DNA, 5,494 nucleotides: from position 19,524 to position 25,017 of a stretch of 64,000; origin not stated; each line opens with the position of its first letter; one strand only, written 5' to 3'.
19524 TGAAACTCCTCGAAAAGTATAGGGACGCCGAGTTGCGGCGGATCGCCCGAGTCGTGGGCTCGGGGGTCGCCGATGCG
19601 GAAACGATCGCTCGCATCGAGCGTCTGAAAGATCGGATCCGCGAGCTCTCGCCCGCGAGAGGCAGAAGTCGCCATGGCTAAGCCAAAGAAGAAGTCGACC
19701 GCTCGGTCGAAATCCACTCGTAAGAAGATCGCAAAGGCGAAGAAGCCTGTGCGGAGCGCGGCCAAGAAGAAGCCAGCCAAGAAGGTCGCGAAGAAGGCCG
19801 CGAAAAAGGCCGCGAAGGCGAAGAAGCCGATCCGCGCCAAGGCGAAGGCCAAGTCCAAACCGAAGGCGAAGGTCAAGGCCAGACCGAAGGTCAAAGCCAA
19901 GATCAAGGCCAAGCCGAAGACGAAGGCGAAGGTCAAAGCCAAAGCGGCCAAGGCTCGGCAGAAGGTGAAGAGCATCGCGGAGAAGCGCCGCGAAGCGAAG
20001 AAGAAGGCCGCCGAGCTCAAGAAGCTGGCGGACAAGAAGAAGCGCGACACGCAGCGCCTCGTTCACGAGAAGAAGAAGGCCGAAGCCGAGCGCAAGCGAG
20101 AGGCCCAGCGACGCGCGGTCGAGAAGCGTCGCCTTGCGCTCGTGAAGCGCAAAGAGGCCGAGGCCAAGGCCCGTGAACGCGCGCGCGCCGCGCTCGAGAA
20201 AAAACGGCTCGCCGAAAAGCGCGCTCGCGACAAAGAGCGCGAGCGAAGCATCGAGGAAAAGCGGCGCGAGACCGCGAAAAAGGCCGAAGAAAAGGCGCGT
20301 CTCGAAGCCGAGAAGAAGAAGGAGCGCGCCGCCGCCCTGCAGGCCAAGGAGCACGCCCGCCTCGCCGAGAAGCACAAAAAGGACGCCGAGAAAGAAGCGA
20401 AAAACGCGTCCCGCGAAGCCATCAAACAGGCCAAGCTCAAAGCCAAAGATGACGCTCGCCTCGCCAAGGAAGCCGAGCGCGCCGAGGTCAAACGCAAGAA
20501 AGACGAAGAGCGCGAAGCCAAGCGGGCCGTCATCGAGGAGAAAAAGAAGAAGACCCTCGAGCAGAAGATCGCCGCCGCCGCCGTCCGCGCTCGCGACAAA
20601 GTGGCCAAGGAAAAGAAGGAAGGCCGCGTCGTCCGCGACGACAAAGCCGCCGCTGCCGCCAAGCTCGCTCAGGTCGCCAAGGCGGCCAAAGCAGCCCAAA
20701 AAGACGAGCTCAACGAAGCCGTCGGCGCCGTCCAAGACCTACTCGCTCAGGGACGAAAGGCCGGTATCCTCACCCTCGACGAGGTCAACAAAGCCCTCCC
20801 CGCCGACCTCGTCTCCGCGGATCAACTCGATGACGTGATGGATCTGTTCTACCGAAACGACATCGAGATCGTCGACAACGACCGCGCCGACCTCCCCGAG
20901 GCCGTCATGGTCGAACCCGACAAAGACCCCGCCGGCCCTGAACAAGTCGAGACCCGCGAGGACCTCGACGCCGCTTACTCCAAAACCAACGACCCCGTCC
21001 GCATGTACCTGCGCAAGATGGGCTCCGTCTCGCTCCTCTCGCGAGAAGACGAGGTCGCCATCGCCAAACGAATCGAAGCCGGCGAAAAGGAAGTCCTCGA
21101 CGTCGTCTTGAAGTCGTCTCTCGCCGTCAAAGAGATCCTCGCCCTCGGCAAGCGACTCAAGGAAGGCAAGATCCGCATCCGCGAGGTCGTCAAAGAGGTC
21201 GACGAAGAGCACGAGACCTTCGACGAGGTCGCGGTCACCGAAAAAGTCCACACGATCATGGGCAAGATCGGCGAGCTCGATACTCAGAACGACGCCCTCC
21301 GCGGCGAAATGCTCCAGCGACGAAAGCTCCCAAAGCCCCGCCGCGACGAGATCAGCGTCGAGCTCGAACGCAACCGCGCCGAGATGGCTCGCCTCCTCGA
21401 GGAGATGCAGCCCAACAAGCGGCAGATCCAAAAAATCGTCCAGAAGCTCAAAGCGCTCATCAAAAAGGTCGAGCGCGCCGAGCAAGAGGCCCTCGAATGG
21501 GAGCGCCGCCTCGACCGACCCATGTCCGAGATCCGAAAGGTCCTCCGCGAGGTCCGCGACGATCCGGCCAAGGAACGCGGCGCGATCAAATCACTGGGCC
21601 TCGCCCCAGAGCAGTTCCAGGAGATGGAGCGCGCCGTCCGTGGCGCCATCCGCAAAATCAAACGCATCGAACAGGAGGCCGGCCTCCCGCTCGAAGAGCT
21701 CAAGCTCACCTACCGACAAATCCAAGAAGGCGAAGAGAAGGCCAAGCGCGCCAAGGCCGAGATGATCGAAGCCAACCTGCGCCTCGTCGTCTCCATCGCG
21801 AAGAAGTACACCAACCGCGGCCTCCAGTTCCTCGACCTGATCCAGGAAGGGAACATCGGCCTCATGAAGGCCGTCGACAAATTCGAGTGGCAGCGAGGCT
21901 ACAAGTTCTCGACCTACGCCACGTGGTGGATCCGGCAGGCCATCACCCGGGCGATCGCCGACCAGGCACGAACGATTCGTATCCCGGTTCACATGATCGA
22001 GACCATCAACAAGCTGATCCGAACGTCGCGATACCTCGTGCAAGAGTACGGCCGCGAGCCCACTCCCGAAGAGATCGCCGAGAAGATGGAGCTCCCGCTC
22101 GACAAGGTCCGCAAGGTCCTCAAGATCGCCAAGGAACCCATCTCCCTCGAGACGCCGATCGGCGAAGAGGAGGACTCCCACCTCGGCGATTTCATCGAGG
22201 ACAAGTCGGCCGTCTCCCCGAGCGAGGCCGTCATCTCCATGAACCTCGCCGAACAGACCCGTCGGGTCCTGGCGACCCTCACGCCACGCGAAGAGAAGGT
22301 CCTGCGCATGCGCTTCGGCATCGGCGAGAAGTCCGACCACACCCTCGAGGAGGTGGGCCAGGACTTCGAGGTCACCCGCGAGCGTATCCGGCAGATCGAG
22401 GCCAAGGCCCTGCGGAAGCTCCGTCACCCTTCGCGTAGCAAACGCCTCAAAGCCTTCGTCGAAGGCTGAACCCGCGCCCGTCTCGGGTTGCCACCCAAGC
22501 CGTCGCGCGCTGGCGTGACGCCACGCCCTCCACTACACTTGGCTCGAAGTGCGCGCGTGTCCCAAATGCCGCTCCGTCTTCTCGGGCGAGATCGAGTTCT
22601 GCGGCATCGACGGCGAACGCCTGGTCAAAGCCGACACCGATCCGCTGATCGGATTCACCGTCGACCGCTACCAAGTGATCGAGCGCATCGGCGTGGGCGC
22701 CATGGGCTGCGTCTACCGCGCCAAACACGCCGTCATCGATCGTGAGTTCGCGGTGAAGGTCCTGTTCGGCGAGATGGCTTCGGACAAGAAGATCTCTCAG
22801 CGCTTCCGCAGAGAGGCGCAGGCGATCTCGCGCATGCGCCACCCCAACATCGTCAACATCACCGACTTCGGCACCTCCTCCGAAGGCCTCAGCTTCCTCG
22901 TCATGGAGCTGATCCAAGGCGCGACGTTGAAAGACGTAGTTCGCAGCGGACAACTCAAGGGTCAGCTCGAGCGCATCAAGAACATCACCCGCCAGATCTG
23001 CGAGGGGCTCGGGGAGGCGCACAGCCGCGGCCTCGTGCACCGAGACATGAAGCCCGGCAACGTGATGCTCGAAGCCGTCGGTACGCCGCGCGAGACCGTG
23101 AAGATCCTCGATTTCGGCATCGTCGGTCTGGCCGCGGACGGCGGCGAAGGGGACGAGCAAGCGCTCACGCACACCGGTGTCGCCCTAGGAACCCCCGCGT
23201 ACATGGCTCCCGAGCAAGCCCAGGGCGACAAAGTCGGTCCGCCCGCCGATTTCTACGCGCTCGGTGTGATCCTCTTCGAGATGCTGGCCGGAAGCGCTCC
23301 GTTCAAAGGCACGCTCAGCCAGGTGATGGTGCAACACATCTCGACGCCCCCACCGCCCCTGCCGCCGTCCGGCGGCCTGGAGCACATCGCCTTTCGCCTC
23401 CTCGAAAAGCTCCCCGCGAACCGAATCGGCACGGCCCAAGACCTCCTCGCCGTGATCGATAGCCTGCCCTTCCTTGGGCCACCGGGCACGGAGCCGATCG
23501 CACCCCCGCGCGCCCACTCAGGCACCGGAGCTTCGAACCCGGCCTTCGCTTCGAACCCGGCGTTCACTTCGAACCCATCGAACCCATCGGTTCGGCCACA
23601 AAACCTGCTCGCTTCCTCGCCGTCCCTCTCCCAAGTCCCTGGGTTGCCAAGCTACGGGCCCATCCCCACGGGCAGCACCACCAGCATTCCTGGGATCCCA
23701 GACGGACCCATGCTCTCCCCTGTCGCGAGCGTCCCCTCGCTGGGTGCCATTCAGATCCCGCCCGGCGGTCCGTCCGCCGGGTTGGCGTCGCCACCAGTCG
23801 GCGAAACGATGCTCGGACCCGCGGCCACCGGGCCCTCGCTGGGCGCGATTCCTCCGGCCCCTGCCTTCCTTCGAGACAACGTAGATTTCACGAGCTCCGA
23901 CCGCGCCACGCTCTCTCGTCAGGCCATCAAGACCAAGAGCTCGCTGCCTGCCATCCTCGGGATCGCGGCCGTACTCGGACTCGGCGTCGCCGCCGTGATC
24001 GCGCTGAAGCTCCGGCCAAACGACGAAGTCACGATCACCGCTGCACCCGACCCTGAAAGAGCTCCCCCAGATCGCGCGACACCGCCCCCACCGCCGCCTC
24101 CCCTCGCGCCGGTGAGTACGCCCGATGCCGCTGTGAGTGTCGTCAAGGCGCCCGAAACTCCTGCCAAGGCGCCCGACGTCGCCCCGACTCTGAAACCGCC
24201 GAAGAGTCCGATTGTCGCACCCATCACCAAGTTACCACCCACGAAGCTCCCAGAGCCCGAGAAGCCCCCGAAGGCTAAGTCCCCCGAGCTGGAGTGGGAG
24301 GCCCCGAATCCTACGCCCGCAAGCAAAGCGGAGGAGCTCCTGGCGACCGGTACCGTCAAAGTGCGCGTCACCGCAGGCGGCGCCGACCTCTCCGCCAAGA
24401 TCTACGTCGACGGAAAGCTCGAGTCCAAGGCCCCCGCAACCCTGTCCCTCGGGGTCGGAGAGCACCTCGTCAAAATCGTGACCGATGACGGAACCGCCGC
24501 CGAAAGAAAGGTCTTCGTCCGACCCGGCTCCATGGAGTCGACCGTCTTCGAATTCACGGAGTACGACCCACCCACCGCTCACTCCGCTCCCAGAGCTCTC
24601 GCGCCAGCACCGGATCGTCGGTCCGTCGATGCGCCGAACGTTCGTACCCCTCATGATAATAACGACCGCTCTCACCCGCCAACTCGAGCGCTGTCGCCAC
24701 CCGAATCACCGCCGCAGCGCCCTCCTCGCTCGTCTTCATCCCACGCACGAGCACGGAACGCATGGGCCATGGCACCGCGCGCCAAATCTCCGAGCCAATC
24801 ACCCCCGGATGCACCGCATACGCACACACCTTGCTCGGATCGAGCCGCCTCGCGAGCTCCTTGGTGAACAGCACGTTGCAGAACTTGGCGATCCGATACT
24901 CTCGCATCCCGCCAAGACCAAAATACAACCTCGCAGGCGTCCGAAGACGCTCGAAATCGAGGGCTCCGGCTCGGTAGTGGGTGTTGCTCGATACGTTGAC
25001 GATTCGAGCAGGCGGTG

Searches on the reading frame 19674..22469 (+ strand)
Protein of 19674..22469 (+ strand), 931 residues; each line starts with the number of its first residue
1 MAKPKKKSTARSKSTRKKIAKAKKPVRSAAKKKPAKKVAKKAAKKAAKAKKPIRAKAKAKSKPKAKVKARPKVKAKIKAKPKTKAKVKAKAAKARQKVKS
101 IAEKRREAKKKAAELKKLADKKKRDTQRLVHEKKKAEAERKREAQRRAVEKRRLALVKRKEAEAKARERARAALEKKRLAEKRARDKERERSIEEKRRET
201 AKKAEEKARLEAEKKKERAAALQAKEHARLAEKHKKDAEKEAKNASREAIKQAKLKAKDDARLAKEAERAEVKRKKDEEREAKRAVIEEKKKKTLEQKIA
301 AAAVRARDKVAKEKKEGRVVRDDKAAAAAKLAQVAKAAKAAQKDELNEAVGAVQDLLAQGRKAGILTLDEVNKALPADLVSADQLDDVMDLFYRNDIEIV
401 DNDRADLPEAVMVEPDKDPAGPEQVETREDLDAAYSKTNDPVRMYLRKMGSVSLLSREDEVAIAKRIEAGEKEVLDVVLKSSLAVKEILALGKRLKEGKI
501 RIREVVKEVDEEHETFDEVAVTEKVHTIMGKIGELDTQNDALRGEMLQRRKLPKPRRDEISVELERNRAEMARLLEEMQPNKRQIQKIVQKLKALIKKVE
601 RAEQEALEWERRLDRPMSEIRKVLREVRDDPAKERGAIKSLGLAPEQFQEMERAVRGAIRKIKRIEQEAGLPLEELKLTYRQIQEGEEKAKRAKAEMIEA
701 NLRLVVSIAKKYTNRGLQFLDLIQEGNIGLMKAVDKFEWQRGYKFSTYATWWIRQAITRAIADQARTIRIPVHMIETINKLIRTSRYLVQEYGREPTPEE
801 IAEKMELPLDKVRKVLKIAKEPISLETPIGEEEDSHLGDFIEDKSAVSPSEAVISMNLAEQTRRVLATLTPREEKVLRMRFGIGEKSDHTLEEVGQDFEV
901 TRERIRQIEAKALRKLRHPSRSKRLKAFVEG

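Call 49: search_protein_families(library=pfam, proteins=[window:19674-22469:+], max_evalue=0.001)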
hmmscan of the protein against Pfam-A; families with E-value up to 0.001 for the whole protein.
window:19674-22469:+ (931 aa): 5 families
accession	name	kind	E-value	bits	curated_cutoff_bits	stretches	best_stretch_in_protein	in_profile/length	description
PF04539.22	Sigma70_r3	-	3e-30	104.6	25.3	1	776-852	1-77/78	Sigma-70 region 3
PF04542.20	Sigma70_r2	-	4.3e-24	84.5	24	1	697-767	1-71/71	Sigma-70 region 2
PF04545.22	Sigma70_r4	-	3.3e-19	68.6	24.1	1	865-918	1-50/50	Sigma-70, region 4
PF03979.19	Sigma70_r1_1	-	5.4e-15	55.6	22.5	1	352-406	6-60/81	Sigma-70 factor, region 1.1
PF00140.25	Sigma70_r1_2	-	1.7e-13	50.7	22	1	440-473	1-34/34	Sigma-70 factor, region 1.2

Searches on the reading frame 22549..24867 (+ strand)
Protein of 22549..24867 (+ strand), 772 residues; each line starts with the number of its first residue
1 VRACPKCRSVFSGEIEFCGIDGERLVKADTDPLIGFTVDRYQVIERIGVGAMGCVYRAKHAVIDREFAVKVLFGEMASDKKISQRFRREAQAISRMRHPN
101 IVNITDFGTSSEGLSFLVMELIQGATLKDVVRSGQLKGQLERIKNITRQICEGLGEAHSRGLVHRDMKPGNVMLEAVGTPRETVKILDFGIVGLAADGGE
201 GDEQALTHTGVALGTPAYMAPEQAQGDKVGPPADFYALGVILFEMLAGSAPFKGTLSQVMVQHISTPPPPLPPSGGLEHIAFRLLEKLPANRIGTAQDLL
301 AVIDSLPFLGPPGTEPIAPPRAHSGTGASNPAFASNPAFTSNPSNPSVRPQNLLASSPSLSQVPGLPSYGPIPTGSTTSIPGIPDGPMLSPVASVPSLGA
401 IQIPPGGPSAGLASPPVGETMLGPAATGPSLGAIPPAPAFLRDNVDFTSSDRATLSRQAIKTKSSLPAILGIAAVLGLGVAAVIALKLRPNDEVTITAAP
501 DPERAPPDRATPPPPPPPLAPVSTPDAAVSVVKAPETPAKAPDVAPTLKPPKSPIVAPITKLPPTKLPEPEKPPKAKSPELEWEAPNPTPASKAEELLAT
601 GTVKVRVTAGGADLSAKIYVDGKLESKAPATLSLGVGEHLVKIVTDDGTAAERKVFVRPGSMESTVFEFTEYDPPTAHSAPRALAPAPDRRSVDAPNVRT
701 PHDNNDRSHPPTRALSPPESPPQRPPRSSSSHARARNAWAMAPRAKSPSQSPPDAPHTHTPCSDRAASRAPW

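Call 49: search_protein_families(library=pfam, proteins=[window:22549-24867:+], max_evalue=0.001)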
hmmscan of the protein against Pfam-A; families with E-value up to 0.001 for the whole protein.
window:22549-24867:+ (772 aa): 3 families
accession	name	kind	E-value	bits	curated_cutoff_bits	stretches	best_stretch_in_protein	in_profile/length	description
PF00069.31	Pkinase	-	1.4e-47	162.7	31.7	1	41-294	1-253/263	Protein kinase domain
PF07714.23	PK_Tyr_Ser-Thr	-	1.2e-30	107.2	23.1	1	43-265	3-218/258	Protein tyrosine and serine/threonine kinase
PF03109.22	ABC1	-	2.2e-07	30.7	22.9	1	83-193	117-215/244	ABC1 atypical kinase-like domain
